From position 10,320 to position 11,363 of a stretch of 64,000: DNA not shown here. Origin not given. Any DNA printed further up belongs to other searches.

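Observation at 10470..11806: Coupled unknown protein plus PIN nuclease: candidate toxin-antitoxin or anti-phage system on the IS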

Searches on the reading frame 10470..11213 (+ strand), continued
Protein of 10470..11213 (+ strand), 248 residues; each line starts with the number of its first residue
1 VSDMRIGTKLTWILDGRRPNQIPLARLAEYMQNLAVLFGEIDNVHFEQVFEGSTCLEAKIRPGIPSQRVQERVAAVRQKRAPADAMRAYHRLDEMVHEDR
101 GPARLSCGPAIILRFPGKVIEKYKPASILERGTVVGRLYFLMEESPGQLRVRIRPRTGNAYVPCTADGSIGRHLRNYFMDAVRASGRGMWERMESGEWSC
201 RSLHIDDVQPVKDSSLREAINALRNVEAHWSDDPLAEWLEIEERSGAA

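Call 51: search_dna_similar(query=window:10479-11213:+, collection=phages, mode=protein, max_rows=15)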
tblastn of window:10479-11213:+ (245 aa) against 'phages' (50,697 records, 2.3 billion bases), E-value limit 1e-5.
Records with a match: 2; places in all: 2; records where one place covers at least 80% of the query: 2.
Best place of each record, by identity: <60% 2.
By first word of the organism name: Pseudomonas 2.
By host as written in the record: Pseudomonas aeruginosa PA14 1; Pseudomonas aeruginosa 382 1.
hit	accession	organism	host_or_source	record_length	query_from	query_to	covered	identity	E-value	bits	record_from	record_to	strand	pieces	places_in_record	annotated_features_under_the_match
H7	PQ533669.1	Pseudomonas phage Pacha_bin_1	Pseudomonas aeruginosa PA14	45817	1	241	98%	27.9%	2e-14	78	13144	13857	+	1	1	hypothetical protein (x2)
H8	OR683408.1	Pseudomonas phage Ostro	Pseudomonas aeruginosa 382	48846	1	241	98%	27.9%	2e-14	78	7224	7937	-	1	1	hypothetical protein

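Call 52: get_annotated_region(hit=H8, flank=5000)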
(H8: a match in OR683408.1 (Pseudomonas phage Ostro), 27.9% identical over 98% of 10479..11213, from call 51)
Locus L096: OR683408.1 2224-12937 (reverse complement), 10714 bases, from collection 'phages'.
description: Pseudomonas phage Ostro, complete genome.
organism: Pseudomonas phage Ostro (NCBI taxid 3097007)
taxonomy: Viruses; Duplodnaviria; Heunggongvirae; Uroviricota; Caudoviricetes
host: Pseudomonas aeruginosa 382; source: -; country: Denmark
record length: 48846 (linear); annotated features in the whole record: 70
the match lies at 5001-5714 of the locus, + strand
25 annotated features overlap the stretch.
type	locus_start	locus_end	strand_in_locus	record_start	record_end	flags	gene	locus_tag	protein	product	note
CDS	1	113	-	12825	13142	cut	-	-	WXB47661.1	hypothetical protein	-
CDS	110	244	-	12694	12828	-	-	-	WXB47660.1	hypothetical protein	-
CDS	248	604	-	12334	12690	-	-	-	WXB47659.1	hypothetical protein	-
CDS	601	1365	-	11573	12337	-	-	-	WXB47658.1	hypothetical protein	-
CDS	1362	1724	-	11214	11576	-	-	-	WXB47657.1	hypothetical protein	-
CDS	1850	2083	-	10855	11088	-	-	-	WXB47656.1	hypothetical protein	-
CDS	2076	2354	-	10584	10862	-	-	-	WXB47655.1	hypothetical protein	-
CDS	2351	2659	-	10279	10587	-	-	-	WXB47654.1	hypothetical protein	-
CDS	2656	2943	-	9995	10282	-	-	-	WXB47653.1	hypothetical protein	-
CDS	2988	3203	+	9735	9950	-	-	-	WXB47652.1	hypothetical protein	-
CDS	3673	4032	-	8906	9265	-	-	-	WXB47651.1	Cro-like antirepressor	-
CDS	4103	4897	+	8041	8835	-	-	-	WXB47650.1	CI-like repressor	-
CDS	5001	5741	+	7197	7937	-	-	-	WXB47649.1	hypothetical protein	-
CDS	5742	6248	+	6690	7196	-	-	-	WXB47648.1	nuclease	-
CDS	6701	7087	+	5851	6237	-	-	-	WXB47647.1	transcriptional regulator, LuxR family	-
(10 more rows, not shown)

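Call 53: get_annotated_region(hit=H4, flank=4000)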
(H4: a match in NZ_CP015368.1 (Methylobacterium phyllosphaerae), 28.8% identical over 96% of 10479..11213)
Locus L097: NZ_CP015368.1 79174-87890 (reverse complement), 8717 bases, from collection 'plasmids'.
description: Methylobacterium phyllosphaerae strain CBMB27 plasmid CBMB27-p1, complete sequence
organism: Methylobacterium phyllosphaerae (NCBI taxid 418223)
taxonomy: Bacteria; Pseudomonadota; Alphaproteobacteria; Hyphomicrobiales; Methylobacteriaceae; Methylobacterium; Methylobacterium phyllosphaerae
host: -; source: cell culture,leaf tissues of rice in Korea; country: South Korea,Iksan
typing (MOB-suite, as given by PLSDB): mobilizable; replicon rep_cluster_525; relaxase MOBF
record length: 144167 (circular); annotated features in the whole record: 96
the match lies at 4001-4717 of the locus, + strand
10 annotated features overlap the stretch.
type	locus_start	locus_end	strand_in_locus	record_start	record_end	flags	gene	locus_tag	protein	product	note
CDS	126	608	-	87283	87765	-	-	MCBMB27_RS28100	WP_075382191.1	hypothetical protein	-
CDS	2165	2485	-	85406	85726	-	-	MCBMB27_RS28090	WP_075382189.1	helix-turn-helix transcriptional regulator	-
CDS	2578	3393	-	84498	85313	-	-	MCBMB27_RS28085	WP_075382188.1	hypothetical protein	-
CDS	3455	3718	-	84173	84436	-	-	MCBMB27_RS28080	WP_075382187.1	hypothetical protein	-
CDS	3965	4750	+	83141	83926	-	-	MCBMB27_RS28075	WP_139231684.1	hypothetical protein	-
CDS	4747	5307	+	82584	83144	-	-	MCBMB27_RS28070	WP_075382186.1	hypothetical protein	-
CDS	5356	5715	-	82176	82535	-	-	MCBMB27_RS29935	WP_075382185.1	hypothetical protein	-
CDS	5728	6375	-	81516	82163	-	-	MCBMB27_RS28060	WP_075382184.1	recombinase family protein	GO:0006310 - DNA recombination [Evidence IEA]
CDS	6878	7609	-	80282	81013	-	-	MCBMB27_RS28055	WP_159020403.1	M12 family metallopeptidase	GO:0006508 - proteolysis [Evidence IEA]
CDS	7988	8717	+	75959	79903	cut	-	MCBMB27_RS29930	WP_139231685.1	hypothetical protein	-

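Call 54: get_annotated_region(hit=H5, flank=4000)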
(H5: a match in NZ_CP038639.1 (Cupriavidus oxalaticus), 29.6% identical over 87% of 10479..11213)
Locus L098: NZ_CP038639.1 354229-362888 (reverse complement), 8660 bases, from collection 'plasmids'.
description: Cupriavidus oxalaticus strain X32 plasmid unnamed4, complete sequence
organism: Cupriavidus oxalaticus (NCBI taxid 96344)
taxonomy: Bacteria; Pseudomonadota; Betaproteobacteria; Burkholderiales; Burkholderiaceae; Cupriavidus; Cupriavidus oxalaticus
host: -; source: whole organism,sewage sludge; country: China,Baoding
typing (MOB-suite, as given by PLSDB): conjugative; relaxase MOBH; mating-pair formation MPF_T
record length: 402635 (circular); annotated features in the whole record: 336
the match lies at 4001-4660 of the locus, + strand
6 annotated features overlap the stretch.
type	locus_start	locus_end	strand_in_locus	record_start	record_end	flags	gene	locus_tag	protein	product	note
CDS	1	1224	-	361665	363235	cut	-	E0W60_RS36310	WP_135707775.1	IS3 family transposase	-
CDS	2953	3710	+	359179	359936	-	-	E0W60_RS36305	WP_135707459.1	IS5 family transposase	-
CDS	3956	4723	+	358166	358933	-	-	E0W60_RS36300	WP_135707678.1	hypothetical protein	-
CDS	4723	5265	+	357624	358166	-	-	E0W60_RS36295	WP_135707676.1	hypothetical protein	-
CDS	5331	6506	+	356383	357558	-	-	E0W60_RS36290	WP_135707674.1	hypothetical protein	-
CDS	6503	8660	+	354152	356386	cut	-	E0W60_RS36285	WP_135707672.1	hypothetical protein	-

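Call 56: get_annotated_region(hit=H7, flank=4000)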
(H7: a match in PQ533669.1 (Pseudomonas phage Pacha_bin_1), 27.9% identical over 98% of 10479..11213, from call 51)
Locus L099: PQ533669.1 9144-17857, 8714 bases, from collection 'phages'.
description: Pseudomonas phage Pacha_bin_1, complete genome.
organism: Pseudomonas phage Pacha_bin_1 (NCBI taxid 3377944)
taxonomy: Viruses
host: Pseudomonas aeruginosa PA14; source: McMaster Wright Pseudomonas aeruginosa Clinical Isolate Collection; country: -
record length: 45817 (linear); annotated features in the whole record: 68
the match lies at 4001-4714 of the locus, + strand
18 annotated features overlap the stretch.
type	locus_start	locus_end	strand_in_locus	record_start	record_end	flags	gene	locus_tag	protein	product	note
CDS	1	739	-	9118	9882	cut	-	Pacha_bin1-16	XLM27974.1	hypothetical protein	-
CDS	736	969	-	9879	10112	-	-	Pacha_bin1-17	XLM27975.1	hypothetical protein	-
CDS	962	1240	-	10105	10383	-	-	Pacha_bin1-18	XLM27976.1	hypothetical protein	-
CDS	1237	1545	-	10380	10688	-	-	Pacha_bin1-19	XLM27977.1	hypothetical protein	-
CDS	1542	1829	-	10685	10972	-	-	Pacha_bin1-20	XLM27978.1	hypothetical protein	-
CDS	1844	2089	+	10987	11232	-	-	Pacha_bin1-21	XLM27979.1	hypothetical protein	-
CDS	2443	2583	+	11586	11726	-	-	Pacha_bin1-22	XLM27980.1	hypothetical protein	-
CDS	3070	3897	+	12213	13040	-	-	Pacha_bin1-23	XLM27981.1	repressor protein cI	-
CDS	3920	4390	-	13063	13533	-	-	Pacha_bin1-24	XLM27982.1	hypothetical protein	-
CDS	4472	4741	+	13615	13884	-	-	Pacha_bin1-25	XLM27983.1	hypothetical protein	-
CDS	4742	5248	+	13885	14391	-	-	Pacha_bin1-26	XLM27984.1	hypothetical protein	-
CDS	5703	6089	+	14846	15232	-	-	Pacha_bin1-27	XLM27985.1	LuxR family transcriptional regulator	-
CDS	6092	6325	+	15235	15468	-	-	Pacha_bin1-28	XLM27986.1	hypothetical protein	-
CDS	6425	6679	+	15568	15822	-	-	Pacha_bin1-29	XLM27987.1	hypothetical protein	-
CDS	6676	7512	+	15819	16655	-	-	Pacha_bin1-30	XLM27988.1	hypothetical protein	-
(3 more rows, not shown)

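Call 64: search_solved_structures(query=A1, max_evalue=10, show_alignments=2)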
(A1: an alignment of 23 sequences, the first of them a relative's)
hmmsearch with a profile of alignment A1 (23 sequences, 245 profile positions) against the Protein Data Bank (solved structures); distinct sequences matched with E-value up to 10: 1.
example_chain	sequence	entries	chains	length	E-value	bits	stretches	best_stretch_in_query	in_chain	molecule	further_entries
9c13_E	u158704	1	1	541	1.8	11.2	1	22-77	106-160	Cytoskeleton-associated protein 5-A,Cytoskeleton-associated protein 5-A,Green fluorescent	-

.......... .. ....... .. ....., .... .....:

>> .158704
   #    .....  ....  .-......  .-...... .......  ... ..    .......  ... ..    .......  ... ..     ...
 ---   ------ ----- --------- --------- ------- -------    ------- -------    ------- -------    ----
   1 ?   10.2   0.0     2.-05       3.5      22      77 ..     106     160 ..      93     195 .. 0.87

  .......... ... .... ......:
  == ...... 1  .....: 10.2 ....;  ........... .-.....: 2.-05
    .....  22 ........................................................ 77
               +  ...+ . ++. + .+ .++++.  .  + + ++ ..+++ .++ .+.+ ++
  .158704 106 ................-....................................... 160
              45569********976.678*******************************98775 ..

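Call 67: fold_search(model_id=the predicted structure, library=viral)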
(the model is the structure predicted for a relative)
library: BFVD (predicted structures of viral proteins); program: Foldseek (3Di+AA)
matches with E <= 10: 1150; with E <= 0.001: 28
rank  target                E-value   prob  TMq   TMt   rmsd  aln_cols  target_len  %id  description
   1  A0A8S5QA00            5.5e-08  1.00  0.34  0.25  11.3       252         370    9  DUF6575 domain-containing protein [Siphoviridae sp. ctoic9]
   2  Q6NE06                3.7e-07  1.00  0.34  0.23  13.2       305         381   10  Uncharacterized protein [Leptospira phage LE1]
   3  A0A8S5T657            1.1e-06  1.00  0.32  0.30  13.1       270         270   13  Uncharacterized protein [Myoviridae sp. ctLIM9]
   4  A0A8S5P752            7.1e-05  1.00  0.26  0.48   9.0       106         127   16  SINGLE-STRANDED DNA BINDING PROTEIN REPLICATION, SINGLE-STRANDED DNA, SINGLE-STRANDED.3A [Herelleviridae sp. cttEB8]
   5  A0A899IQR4            7.1e-05  1.00  0.23  0.28  12.9       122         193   14  (no name in the UniProt tables at hand)
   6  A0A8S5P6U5            7.6e-05  1.00  0.24  0.35  16.8       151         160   14  Single strand binding protein (Fragment) [Podoviridae sp. ctPr92]
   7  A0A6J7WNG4            1.1e-04  1.00  0.24  0.41  15.3       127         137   14  Ssb, single-stranded DNA-binding protein [uncultured Caudovirales phage]
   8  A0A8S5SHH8            1.1e-04  1.00  0.29  0.44   8.6       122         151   15  Single-stranded DNA-binding protein [Siphoviridae sp. ctzyE57]
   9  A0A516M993            1.2e-04  1.00  0.27  0.25  13.7       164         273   13  (no name in the UniProt tables at hand)
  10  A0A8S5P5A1            1.5e-04  1.00  0.24  0.36  14.5       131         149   14  Single-stranded DNA-binding protein [Herelleviridae sp. cttEB8]
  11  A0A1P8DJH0            1.6e-04  1.00  0.25  0.38  18.0       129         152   16  (no name in the UniProt tables at hand)
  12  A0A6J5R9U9            2.1e-04  1.00  0.23  0.40  17.9       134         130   10  Single-stranded DNA-binding protein [uncultured Caudovirales phage]
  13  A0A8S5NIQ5            2.2e-04  1.00  0.26  0.37  10.4       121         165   15  Single stranded DNA binding protein [Siphoviridae sp. ctsMn4]
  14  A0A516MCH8            3.1e-04  1.00  0.22  0.32  11.9       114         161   16  (no name in the UniProt tables at hand)
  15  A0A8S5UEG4            3.3e-04  1.00  0.27  0.57   5.5        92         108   14  Uncharacterized protein [Podoviridae sp. ctjVy23]
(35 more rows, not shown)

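Call 73: search_protein_families(library=pfam, alignment_id=A1, max_evalue=10)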
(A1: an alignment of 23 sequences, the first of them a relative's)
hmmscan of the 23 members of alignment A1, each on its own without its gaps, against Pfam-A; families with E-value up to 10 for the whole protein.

A. member 1, P0001 (245 aa): 0 families

B. families by the number of members that match (of 23 scanned): 4 families
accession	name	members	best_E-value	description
PF18216.6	N_formyltrans_C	4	0.052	N-formyltransferase dimerization C-terminal domain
PF05344.16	DUF746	2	0.025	Domain of Unknown Function (DUF746)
PF13024.11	DUF3884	1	0.019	Protein of unknown function (DUF3884)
PF04012.17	PspA_IM30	1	0.033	PspA/IM30 family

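Call 88: search_protein_families(library=pfam, proteins=[L096:5001-5738:+, L096:5742-6245:+], max_evalue=1)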
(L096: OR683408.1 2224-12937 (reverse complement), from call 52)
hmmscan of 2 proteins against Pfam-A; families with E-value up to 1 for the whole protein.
L096:5001-5738:+ (246 aa): 0 families

L096:5742-6245:+ (168 aa): 1 family
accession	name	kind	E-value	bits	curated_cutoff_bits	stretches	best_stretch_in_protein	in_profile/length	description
PF01850.27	PIN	-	0.00078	20.5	23.6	1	4-129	3-111/120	PIN domain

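Call 89: search_protein_families(library=padloc, proteins=[L096:5001-5738:+, L096:5742-6245:+], max_evalue=1)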
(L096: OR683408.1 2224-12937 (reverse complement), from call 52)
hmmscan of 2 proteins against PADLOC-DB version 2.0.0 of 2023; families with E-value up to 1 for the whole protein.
L096:5001-5738:+ (246 aa): 0 families

L096:5742-6245:+ (168 aa): 0 families
